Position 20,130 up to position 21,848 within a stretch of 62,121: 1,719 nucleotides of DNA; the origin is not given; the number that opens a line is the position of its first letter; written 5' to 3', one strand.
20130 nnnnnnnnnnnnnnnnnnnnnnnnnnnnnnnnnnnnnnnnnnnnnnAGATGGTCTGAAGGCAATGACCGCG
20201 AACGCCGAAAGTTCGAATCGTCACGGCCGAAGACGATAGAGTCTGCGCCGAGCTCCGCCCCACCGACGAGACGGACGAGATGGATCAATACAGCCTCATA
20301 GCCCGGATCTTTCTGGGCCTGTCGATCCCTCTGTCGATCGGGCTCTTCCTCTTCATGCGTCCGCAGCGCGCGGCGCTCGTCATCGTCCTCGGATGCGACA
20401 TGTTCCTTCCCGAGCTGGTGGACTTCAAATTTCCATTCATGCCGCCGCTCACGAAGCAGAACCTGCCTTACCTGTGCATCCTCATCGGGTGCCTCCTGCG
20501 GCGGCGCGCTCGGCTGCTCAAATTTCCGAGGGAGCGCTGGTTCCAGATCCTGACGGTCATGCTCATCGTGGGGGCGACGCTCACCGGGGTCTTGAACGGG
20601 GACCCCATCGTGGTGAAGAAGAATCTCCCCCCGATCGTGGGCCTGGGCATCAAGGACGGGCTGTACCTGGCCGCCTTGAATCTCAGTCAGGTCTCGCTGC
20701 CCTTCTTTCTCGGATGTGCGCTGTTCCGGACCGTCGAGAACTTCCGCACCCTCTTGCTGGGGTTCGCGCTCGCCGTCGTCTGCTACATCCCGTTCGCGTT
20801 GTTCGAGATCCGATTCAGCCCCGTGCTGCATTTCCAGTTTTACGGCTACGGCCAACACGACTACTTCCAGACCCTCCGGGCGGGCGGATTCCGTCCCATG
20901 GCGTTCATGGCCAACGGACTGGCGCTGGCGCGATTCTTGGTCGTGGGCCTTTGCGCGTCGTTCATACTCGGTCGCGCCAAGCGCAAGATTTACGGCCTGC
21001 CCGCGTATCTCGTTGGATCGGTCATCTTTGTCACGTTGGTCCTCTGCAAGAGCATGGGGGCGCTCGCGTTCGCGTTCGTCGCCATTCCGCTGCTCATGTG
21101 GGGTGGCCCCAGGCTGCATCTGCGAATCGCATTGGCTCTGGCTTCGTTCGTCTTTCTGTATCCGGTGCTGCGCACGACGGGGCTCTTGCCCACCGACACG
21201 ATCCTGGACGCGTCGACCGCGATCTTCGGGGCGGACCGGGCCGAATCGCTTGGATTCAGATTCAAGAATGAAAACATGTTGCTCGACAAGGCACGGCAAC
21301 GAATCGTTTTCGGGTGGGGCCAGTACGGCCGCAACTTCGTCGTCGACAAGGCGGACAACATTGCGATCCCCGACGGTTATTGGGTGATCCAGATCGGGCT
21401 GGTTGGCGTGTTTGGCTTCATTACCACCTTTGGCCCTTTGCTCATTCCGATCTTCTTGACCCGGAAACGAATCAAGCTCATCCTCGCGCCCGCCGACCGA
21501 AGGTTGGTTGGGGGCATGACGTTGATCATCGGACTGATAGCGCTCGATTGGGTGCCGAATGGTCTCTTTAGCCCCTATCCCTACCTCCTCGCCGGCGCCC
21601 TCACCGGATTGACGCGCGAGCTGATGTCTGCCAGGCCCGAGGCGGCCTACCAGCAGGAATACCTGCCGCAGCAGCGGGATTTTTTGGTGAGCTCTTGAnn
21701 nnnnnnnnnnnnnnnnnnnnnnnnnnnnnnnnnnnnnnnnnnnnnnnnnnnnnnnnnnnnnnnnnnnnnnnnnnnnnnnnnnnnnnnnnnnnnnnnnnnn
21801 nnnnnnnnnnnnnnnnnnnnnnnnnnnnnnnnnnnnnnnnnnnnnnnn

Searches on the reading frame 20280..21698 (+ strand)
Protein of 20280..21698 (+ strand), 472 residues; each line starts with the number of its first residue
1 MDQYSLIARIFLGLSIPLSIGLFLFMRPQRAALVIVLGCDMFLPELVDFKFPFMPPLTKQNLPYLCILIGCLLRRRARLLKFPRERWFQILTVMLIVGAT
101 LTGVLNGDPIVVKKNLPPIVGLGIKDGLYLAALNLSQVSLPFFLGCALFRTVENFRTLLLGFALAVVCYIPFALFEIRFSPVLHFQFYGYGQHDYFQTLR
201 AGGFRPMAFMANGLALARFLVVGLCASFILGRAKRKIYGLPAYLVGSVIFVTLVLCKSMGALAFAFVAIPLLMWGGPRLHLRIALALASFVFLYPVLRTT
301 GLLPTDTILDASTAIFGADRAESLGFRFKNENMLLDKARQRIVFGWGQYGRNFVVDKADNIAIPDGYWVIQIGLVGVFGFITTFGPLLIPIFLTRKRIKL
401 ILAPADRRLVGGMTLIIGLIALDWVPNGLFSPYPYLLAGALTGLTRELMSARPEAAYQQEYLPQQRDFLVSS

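Call 18: search_protein_families(library=ncbifam, max_evalue=1, proteins=[window:20280-21698:+])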
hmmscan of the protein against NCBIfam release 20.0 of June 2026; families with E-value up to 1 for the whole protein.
window:20280-21698:+ (472 aa): 0 families
